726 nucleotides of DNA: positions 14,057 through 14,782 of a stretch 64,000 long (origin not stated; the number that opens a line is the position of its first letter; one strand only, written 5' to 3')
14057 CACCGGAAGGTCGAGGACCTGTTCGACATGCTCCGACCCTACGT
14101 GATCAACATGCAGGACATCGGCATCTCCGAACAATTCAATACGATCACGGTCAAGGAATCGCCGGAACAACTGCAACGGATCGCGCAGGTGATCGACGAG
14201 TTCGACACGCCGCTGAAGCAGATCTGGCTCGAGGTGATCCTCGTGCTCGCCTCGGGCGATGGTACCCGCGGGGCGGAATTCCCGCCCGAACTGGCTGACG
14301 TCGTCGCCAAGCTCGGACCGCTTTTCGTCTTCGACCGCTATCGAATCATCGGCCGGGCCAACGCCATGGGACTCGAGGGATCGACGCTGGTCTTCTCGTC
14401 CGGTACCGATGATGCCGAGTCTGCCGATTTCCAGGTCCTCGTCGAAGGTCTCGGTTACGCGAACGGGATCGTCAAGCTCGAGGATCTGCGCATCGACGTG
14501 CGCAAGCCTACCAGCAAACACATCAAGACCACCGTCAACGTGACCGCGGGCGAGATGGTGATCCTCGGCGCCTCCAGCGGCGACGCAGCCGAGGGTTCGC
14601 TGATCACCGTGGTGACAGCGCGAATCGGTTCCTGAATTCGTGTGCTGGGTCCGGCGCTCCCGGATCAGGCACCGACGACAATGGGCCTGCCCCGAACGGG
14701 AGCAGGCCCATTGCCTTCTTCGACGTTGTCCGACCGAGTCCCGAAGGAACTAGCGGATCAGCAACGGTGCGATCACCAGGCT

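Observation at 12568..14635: ECF sigma / zinc-finger anti-sigma operon driving a 320-aa 'mini-secretin-like' protein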

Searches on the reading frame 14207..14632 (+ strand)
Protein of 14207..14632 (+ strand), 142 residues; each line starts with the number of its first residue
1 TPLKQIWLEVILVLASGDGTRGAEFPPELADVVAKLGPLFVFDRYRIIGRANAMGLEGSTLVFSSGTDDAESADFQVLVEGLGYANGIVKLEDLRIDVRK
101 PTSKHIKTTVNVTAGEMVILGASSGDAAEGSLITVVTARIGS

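Call 45: predict_structure(alignment_id=A3)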
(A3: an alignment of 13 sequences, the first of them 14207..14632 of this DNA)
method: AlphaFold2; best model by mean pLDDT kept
length: 142 residues; sequences in the alignment: 13
mean_pLDDT: 89.7   pTM: 0.85
mean pLDDT of the five models: 89.7, 89.6, 89.5, 88.9, 88.1
residues with pLDDT >= 90: 93; 70-90: 42; 50-70: 7; < 50: 0
segments of 3 or more residues with pLDDT < 50: none
pLDDT, mean of each block of 10 residues (from residue 1): 92 87 88 85 91 97 85 93 96 95 91 92 70 94 83
secondary structure, 60 per line:
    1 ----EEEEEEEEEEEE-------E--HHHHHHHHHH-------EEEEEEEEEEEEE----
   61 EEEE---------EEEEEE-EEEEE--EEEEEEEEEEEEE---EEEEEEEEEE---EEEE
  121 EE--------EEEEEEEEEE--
elements in order: E5-16 H27-36 E44-56 E61-64 E74-79 E81-85 E88-100 E104-113 E117-122 E131-140

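Call 66: search_solved_structures(query=A6, max_evalue=1, show_alignments=3)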
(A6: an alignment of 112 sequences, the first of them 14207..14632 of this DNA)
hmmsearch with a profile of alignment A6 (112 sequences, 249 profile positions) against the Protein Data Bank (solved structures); distinct sequences matched with E-value up to 1: 28.
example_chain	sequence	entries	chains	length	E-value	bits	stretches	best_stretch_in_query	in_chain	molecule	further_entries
5wln_G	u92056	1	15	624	7.5e-15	58.3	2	23-100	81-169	Type II secretion system protein D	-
6w6m_A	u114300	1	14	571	2e-13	53.7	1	31-113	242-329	Type IV pilus secretin PilQ family protein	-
4e9j_A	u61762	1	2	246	1.7e-11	47.3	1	23-100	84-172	General secretion pathway protein D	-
4ec5_A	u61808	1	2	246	2.4e-11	46.8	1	23-100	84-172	General secretion pathway protein D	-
5ngi_A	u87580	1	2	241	3.5e-11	46.3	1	23-100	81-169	Type II secretion system protein D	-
5zdh_A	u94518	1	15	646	4.2e-11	46.1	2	42-113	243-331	Type II secretion system protein D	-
9sh1_A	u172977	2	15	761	5.1e-11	45.8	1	35-116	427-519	Type IV pilus biogenesis and competence protein PilQ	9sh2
5mp2_A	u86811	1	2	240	5.2e-11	45.7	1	23-100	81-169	Type II secretion system protein D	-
4av2_A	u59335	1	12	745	8.7e-11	45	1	35-116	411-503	TYPE IV PILUS BIOGENESIS AND COMPETENCE PROTEIN PILQ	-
6i1x_A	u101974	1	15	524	3.9e-10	42.9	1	65-113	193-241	Type II secretion system protein D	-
5wq7_A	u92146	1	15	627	9.5e-10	41.6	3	42-101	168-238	Putative type II secretion system protein D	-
3jc8_Qa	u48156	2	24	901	2.6e-08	36.9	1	33-116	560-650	PilQ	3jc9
9x0w_A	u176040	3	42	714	3.5e-08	36.5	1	23-116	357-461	Fimbrial assembly protein PilQ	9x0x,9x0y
6ve2_A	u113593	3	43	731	3.8e-08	36.4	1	23-116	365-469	Fimbrial assembly protein PilQ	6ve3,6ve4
5wq8_A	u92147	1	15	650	4.5e-08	36.1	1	34-107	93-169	Type II secretion system protein D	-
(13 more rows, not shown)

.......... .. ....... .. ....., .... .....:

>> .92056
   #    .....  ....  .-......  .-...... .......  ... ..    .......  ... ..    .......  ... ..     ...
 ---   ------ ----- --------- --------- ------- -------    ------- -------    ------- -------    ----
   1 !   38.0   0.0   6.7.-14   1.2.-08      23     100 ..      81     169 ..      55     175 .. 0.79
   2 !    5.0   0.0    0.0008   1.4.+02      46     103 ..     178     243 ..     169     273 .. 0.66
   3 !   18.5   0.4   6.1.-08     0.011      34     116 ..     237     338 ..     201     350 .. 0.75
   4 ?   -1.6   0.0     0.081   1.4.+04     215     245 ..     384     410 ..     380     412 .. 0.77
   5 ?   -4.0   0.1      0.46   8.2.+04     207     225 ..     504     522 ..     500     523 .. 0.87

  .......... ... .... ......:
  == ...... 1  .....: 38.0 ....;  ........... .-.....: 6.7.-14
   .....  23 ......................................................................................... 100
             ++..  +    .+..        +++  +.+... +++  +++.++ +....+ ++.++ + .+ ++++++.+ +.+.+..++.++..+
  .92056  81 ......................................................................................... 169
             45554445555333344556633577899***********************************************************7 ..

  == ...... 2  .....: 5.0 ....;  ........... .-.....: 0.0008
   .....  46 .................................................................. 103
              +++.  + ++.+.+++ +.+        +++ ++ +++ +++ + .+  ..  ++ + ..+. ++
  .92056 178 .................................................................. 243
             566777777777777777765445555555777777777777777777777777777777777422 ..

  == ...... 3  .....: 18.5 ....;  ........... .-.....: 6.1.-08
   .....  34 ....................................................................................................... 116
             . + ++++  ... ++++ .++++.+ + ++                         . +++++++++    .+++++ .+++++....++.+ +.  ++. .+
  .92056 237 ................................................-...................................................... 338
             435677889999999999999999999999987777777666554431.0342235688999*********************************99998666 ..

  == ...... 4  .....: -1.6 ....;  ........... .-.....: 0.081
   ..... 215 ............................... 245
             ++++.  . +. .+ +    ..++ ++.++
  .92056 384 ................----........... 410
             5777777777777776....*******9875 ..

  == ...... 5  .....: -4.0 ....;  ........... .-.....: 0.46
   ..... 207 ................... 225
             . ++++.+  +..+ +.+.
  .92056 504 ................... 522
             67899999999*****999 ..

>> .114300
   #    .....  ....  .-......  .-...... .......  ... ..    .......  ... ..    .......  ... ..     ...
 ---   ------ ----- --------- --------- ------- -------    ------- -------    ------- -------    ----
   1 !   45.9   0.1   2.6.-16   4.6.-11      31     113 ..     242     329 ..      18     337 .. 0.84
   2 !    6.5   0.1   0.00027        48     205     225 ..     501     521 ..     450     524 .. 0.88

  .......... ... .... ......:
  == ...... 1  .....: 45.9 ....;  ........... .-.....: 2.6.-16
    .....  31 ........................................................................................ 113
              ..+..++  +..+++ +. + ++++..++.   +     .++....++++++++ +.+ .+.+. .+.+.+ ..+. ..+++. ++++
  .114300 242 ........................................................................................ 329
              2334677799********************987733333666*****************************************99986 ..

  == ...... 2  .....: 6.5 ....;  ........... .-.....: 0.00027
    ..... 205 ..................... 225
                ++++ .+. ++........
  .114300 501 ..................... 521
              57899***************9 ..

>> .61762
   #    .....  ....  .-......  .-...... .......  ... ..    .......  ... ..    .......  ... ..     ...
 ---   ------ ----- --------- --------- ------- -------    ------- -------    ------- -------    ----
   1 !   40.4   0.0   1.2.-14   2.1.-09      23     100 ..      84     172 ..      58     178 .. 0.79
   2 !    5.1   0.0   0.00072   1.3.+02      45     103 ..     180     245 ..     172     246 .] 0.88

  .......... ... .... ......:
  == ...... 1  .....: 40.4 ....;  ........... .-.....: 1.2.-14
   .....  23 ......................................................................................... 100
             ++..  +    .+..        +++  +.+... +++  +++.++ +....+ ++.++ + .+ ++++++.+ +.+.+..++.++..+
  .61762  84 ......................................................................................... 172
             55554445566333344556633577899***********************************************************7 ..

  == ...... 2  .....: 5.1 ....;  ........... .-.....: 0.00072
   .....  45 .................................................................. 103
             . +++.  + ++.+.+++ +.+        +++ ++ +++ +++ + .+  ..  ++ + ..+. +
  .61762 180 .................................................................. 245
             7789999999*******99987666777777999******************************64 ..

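Call 72: fold_search(model_id=the predicted structure, library=pdb)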
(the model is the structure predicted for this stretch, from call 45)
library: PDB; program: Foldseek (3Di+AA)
matches with E <= 10: 852; with E <= 0.001: 7
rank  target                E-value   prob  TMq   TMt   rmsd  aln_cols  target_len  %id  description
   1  7ah9_5M               3.6e-04  1.00  0.58  0.18  21.8       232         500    9  Substrate-engaged type 3 secretion system needle complex from Salmonella enterica typhimurium - SpaR state 1 (released 2021-03-17)
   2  6q15_B                5.5e-04  1.00  0.55  0.16  19.9       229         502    9  Structure of the Salmonella SPI-1 injectisome needle complex (released 2019-10-23)
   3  7ah9_5O               7.6e-04  1.00  0.55  0.17  20.7       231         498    8  Substrate-engaged type 3 secretion system needle complex from Salmonella enterica typhimurium - SpaR state 1 (released 2021-03-17)
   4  7ah9_5B               9.8e-04  1.00  0.53  0.16  21.1       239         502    8  Substrate-engaged type 3 secretion system needle complex from Salmonella enterica typhimurium - SpaR state 1 (released 2021-03-17)
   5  6pee_A                9.8e-04  1.00  0.51  0.22  21.4       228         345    7  InvG secretin domain beta-barrel from Salmonella SPI-1 injectisome NC-base (released 2019-10-23)
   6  6q14_A                9.8e-04  1.00  0.51  0.16  21.4       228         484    7  Structure of the Salmonella SPI-1 injectisome NC-base (released 2019-10-23)
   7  6q14_B                9.8e-04  1.00  0.51  0.16  21.4       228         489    7  Structure of the Salmonella SPI-1 injectisome NC-base (released 2019-10-23)
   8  7ah9_5E               1.1e-03  1.00  0.54  0.16  21.2       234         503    8  Substrate-engaged type 3 secretion system needle complex from Salmonella enterica typhimurium - SpaR state 1 (released 2021-03-17)
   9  7ah9_5C               1.3e-03  1.00  0.53  0.16  21.6       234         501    8  Substrate-engaged type 3 secretion system needle complex from Salmonella enterica typhimurium - SpaR state 1 (released 2021-03-17)
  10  8axl_A                1.6e-03  0.99  0.40  0.19  19.6       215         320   10  Outer membrane secretin pore of the type 3 secretion system of Shigella flexneri (released 2023-03-01)
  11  7ah9_5J               1.7e-03  1.00  0.54  0.16  20.2       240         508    8  Substrate-engaged type 3 secretion system needle complex from Salmonella enterica typhimurium - SpaR state 1 (released 2021-03-17)
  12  6dv6_A                2.1e-03  1.00  0.45  0.19  20.9       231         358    9  Structure of the Salmonella SPI-1 type III secretion injectisome secretin InvG (residues 176-end) in the open gate sta (released 2018-10-03)
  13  6dv3_A                2.1e-03  1.00  0.45  0.14  20.9       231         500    9  Structure of the Salmonella SPI-1 type III secretion injectisome secretin InvG in the open gate state (released 2018-10-03)
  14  8co1_A1               2.4e-03  0.99  0.43  0.11  22.3       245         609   11  Type II Secretion System (released 2024-04-10)
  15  5tcq_A                3.1e-03  1.00  0.49  0.22  21.1       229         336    8  Near-atomic resolution cryo-EM structure of the Salmonella SPI-1 type III secretion injectisome secretin InvG (released 2016-12-21)
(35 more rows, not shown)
